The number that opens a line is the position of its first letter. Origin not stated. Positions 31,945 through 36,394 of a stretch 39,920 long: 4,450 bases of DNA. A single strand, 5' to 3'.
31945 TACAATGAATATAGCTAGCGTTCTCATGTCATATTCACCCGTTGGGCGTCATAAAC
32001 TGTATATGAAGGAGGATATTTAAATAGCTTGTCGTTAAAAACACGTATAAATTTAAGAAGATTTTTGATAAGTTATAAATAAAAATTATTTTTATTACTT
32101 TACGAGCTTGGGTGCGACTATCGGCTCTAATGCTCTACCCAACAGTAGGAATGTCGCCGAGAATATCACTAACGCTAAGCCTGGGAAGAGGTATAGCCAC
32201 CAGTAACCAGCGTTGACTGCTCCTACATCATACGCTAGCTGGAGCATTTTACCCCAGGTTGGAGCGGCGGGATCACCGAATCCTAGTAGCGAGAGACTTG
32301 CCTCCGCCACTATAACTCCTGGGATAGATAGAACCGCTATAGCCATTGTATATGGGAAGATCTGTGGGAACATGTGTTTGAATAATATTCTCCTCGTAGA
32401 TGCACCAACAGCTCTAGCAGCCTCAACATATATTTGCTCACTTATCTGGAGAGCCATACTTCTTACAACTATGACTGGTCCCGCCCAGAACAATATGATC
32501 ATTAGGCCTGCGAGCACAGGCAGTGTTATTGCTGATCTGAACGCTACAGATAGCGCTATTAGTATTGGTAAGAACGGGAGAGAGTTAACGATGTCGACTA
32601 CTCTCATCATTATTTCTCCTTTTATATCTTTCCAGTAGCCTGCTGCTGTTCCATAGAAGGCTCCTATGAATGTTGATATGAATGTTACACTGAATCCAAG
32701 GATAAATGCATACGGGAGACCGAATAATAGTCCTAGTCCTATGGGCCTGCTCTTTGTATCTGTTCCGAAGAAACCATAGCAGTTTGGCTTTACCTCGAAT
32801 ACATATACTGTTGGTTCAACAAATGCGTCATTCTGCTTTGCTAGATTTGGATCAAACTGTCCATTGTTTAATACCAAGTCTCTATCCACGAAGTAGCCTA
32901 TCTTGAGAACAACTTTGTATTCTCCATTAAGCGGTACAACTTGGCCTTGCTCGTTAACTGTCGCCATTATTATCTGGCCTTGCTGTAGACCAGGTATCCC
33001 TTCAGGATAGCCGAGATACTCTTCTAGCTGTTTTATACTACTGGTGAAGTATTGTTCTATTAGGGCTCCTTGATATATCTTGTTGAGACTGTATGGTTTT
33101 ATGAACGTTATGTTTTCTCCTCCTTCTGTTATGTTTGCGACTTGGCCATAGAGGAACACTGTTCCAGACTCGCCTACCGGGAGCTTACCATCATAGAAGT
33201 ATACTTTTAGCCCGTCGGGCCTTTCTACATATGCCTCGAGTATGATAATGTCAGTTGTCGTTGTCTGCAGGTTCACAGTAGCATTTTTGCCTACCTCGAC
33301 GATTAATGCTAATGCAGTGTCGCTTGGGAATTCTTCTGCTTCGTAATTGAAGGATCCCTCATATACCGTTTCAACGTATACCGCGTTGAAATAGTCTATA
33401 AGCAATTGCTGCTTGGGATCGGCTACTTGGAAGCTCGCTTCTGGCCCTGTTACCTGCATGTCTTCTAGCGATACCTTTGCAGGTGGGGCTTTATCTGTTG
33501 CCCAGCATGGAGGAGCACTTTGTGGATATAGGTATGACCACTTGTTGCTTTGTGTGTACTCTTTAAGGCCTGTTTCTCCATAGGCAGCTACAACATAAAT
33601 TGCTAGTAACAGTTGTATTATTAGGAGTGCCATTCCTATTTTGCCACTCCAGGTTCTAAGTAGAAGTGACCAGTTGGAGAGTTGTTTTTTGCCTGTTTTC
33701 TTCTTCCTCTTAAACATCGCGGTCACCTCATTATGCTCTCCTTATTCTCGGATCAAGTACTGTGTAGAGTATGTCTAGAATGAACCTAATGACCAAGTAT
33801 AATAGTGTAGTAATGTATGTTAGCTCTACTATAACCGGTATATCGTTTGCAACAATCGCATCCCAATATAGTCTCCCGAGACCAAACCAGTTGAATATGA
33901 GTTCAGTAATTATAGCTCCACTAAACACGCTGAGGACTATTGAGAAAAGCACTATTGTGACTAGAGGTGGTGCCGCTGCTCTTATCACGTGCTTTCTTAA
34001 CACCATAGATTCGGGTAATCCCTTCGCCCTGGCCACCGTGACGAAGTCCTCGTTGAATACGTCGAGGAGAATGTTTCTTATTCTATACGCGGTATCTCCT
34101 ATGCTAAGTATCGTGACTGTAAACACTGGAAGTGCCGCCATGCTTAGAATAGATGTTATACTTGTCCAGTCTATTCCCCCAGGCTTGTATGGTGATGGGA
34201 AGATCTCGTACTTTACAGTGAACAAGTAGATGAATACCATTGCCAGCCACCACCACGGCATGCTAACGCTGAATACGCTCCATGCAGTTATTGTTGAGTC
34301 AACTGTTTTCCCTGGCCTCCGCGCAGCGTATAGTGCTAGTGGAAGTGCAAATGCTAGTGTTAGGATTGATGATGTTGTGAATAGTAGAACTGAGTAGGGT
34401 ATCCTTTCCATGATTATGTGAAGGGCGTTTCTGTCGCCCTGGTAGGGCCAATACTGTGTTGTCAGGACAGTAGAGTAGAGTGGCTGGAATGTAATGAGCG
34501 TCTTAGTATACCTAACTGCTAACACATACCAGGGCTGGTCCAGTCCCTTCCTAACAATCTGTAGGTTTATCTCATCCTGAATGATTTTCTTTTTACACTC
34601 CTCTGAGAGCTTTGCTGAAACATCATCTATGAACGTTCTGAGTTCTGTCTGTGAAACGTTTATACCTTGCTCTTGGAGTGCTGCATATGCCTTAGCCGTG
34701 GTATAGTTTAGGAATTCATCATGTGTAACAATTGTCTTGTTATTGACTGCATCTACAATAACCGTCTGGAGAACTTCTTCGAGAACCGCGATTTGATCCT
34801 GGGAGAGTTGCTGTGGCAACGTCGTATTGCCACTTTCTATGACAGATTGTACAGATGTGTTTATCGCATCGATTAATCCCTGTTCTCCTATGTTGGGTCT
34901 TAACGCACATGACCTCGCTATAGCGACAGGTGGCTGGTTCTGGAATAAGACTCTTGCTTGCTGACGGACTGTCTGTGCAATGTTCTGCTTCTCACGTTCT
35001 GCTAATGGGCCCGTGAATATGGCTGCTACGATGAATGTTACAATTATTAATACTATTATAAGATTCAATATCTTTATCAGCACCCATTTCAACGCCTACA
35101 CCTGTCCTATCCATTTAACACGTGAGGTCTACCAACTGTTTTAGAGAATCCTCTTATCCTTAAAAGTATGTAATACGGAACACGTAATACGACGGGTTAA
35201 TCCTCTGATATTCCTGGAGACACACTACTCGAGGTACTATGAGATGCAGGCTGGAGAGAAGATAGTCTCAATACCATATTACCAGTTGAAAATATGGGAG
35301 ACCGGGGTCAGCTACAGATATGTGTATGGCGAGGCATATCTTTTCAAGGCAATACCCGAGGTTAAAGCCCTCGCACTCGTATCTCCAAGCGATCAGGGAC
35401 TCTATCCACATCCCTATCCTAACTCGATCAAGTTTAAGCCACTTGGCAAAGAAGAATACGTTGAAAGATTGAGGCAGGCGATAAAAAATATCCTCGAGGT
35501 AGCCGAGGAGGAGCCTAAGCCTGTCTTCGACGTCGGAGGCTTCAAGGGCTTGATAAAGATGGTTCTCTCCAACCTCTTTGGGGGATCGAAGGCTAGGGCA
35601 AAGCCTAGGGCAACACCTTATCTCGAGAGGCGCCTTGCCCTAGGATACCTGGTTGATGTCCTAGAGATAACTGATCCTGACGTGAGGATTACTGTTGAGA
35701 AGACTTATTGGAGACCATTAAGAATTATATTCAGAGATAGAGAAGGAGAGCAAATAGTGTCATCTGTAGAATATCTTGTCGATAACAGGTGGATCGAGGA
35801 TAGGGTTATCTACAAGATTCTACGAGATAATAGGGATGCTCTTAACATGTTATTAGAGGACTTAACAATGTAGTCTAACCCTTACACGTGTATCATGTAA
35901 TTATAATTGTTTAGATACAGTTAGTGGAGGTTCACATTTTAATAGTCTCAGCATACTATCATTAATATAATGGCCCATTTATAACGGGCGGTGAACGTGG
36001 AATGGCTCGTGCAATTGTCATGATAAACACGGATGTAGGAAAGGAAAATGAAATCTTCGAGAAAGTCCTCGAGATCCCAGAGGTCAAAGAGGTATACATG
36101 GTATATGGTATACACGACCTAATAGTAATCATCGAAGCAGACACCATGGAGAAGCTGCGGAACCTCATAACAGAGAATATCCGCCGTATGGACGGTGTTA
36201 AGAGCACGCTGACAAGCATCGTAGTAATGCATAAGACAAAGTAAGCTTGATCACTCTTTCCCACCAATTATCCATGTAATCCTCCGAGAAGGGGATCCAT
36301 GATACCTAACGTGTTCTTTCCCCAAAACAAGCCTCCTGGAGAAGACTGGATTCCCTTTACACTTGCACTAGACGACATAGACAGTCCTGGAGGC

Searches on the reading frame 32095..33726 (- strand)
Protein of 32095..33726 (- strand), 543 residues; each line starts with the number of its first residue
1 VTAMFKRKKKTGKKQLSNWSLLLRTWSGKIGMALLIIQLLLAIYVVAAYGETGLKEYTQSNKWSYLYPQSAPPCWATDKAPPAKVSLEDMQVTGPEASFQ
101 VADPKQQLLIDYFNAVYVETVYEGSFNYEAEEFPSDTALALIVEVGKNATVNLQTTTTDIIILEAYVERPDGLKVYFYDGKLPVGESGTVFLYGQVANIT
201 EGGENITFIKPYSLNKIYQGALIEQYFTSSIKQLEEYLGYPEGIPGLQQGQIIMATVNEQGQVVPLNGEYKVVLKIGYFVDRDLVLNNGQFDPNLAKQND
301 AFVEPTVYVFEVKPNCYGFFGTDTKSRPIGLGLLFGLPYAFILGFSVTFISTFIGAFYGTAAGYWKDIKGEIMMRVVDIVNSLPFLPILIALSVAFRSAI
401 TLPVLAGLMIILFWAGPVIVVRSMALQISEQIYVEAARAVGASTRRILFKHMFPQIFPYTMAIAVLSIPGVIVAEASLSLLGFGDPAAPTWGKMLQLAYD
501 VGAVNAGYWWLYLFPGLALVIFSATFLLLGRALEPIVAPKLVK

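Call 7: search_protein_families(library=pfam, proteins=[window:32095-33726:-])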
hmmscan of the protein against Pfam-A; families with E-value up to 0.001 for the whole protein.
window:32095-33726:- (543 aa): 1 family
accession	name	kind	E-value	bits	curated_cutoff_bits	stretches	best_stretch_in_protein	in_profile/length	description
PF00528.27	BPD_transp_1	-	8.4e-23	81.5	26.4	1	358-535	4-180/184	Binding-protein-dependent transport system inner membrane component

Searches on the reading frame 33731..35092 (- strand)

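Call 7: search_protein_families(library=pfam, proteins=[window:33731-35092:-])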
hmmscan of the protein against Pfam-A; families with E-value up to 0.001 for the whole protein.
window:33731-35092:- (453 aa): 1 family
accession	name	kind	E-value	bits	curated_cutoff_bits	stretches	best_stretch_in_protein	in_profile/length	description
PF00528.27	BPD_transp_1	-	1.5e-35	123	26.4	1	249-452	1-184/184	Binding-protein-dependent transport system inner membrane component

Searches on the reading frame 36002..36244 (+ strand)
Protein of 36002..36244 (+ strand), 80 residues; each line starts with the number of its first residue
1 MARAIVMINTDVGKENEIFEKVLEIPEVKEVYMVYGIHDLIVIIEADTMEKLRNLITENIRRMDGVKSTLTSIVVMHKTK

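Call 7: search_protein_families(library=pfam, proteins=[window:36002-36244:+])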
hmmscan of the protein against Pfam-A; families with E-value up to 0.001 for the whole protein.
window:36002-36244:+ (80 aa): 3 families
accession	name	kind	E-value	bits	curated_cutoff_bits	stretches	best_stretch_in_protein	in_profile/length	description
PF01037.27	AsnC_trans_reg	-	1.8e-17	63.4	25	1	6-74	1-70/73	Lrp/AsnC ligand binding domain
PF22482.2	AsnC_trans_reg_3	-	2.7e-05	24.7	24.4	1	16-74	25-82/95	PF0864 C-terminal dimeric alpha+beta barrel domain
PF03927.19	NapD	-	6.9e-05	23.3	28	1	7-69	7-67/76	NapD protein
